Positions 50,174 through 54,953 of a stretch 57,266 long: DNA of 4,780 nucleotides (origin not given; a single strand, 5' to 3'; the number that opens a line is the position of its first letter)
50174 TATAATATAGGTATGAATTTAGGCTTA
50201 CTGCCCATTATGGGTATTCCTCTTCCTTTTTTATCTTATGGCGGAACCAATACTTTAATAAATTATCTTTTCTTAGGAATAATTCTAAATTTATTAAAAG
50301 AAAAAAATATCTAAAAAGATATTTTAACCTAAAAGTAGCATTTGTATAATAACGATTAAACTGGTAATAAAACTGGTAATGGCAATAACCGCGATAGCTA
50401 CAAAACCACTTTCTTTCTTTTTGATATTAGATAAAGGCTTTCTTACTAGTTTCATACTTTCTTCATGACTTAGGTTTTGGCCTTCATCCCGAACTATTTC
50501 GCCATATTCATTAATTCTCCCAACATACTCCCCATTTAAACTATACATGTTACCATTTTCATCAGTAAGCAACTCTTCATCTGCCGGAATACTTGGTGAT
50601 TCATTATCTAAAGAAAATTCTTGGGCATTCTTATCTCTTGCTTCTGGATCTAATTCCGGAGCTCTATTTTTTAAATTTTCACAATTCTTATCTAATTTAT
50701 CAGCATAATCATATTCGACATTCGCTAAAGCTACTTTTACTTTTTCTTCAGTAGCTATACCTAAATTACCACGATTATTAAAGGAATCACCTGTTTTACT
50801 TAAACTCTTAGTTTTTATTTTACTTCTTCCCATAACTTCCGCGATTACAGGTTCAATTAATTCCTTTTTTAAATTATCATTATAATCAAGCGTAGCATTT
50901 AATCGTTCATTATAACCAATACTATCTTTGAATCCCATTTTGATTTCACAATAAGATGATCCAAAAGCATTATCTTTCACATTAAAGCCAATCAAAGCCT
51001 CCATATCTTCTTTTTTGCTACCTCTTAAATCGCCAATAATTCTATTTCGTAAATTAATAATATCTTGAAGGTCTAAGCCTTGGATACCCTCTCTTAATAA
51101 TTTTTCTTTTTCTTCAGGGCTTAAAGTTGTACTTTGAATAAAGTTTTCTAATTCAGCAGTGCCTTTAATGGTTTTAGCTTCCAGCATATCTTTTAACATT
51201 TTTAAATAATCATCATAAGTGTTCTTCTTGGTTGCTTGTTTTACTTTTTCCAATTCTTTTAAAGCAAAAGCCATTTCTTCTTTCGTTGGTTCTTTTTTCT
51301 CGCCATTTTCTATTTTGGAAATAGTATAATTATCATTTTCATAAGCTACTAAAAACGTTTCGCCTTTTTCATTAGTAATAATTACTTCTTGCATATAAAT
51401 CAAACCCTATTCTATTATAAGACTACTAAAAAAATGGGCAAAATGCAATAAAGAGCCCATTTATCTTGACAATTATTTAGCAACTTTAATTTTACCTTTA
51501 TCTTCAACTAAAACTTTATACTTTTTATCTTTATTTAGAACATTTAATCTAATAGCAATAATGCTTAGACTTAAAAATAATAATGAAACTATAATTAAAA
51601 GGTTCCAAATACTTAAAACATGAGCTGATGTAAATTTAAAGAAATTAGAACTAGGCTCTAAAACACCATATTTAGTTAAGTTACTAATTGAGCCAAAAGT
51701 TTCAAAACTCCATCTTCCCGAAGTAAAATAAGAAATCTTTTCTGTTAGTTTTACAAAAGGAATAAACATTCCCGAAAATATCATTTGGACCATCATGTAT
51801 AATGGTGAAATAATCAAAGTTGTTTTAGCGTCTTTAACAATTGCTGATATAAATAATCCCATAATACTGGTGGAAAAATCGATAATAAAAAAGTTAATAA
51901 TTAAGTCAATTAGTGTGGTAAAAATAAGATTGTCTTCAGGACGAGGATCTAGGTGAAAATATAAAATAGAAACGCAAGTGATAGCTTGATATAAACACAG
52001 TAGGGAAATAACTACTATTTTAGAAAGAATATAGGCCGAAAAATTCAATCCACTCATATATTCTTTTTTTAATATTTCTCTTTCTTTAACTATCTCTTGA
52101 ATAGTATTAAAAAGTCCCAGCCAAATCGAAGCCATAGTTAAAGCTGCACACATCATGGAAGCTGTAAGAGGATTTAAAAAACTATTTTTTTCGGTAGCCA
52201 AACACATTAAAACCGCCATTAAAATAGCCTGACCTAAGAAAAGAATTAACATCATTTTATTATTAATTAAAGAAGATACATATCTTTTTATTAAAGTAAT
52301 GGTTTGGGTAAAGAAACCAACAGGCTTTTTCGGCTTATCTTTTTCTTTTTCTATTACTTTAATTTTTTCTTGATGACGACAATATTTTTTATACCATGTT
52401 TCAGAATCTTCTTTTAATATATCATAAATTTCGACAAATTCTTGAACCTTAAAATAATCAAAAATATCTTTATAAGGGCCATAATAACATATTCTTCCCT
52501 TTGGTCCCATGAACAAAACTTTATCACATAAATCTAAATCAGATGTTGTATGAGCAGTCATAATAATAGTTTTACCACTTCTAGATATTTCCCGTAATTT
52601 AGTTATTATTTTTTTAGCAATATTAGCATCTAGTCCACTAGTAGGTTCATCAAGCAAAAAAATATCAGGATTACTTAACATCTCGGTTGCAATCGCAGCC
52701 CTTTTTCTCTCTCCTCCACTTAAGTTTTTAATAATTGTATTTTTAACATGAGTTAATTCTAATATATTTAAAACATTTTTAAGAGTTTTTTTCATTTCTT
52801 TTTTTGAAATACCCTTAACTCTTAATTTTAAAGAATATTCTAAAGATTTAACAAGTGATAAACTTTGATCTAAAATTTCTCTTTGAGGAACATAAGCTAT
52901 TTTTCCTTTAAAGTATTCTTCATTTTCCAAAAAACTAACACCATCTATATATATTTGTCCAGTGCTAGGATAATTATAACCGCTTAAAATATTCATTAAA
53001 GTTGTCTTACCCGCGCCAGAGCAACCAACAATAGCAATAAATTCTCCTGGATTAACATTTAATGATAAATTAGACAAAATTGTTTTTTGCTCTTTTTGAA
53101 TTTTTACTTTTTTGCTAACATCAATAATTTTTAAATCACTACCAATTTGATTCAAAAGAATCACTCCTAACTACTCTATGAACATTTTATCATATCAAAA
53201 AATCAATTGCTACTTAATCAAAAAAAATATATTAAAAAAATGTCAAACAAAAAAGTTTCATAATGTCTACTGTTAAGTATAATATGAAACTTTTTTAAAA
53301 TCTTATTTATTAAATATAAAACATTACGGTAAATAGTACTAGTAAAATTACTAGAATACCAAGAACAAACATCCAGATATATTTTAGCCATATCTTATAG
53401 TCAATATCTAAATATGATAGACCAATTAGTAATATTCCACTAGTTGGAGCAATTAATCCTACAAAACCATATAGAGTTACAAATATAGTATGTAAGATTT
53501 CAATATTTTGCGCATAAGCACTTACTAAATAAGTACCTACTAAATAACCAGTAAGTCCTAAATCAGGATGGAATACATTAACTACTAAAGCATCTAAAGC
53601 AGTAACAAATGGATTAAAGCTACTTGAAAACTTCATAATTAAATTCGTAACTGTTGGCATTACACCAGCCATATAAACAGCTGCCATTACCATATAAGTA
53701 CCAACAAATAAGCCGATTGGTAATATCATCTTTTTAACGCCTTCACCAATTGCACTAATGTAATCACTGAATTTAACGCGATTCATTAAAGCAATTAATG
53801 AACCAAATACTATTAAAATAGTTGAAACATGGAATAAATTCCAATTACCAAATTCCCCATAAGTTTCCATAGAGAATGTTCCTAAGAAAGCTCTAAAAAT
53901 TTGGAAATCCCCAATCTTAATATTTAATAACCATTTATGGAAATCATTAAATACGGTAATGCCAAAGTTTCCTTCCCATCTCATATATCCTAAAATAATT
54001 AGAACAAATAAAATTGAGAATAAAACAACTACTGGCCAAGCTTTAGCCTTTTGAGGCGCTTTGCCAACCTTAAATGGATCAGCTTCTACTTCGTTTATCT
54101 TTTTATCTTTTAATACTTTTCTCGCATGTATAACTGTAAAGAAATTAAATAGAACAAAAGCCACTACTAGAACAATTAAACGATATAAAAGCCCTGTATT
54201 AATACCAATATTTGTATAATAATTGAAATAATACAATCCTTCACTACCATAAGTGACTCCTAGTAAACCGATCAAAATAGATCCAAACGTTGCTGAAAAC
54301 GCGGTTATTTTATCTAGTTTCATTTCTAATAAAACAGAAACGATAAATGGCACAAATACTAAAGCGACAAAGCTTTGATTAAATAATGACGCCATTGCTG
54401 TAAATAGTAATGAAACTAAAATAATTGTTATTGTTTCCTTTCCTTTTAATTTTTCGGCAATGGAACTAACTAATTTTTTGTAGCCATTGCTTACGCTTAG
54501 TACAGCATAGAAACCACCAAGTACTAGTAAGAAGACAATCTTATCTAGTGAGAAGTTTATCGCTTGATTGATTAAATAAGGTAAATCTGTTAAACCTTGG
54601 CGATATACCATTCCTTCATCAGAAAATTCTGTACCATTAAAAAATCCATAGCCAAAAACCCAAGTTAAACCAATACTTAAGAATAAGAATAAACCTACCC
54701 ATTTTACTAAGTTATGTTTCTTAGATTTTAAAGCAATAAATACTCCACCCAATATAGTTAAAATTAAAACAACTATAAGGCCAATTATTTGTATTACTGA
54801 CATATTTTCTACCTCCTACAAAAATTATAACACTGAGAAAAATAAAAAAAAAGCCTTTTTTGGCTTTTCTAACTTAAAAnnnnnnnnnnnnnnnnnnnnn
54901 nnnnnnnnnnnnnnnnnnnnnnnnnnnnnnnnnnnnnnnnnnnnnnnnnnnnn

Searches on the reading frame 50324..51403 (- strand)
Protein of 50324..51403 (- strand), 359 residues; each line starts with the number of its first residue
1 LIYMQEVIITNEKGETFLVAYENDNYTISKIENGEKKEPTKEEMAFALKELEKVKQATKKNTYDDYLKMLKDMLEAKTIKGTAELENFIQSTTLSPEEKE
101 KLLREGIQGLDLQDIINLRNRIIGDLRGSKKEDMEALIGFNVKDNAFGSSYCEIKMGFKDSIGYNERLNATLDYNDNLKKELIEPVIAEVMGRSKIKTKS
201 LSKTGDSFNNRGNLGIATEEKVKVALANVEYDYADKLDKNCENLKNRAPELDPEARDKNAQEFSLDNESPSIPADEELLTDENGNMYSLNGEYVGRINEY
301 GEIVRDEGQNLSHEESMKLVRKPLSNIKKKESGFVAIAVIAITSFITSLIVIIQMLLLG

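Call 8: search_protein_families(library=pfam, proteins=[window:50324-51403:-], max_evalue=0.01)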
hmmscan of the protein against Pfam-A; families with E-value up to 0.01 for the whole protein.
window:50324-51403:- (359 aa): 1 family
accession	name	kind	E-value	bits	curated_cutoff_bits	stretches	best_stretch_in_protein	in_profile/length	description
PF00213.23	OSCP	-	0.0011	19.6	22.3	1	55-115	11-68/172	ATP synthase delta (OSCP) subunit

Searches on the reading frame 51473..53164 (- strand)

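Call 8: search_protein_families(library=pfam, proteins=[window:51473-53164:-], max_evalue=0.01)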
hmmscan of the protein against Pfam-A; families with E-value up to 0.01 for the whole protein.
window:51473-53164:- (563 aa): 8 families
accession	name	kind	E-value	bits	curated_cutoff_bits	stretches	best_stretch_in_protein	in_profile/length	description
PF00005.33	ABC_tran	-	5.5e-32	111.7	25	1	30-176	1-137/137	ABC transporter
PF01061.29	ABC2_membrane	-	3.9e-15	56.4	26.9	1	286-478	1-194/211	ABC-2 type transporter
PF12698.13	ABC2_membrane_3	-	1.1e-11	44.9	31.6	1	332-535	158-346/347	ABC-2 family transporter protein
PF13304.12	AAA_21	-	1.5e-08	35.5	27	1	131-205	221-298/304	AAA domain, putative AbiEii toxin, Type IV TA system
PF02463.25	SMC_N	-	1.6e-05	24.9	40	1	124-214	113-206/220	RecF/RecN/SMC N terminal domain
PF03193.22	RsgA_GTPase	-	0.001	19.4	30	1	20-71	87-137/174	RsgA GTPase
PF13238.12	AAA_18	-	0.0012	19.7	29.4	0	43-69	1-25/128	AAA domain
PF13521.12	AAA_28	-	0.0039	17.9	27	1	43-66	2-26/164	AAA domain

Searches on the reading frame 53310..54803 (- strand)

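Call 8: search_protein_families(library=pfam, proteins=[window:53310-54803:-], max_evalue=0.01)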
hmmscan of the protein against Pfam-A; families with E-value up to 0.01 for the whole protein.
window:53310-54803:- (497 aa): 2 families
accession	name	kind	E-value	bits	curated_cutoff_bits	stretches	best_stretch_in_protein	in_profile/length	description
PF03606.21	DcuC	-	6.5e-16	58.4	23.1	1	58-495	45-460/461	C4-dicarboxylate anaerobic carrier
PF03600.22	CitMHS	-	6e-05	22.7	31.9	1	84-274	37-218/336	Citrate transporter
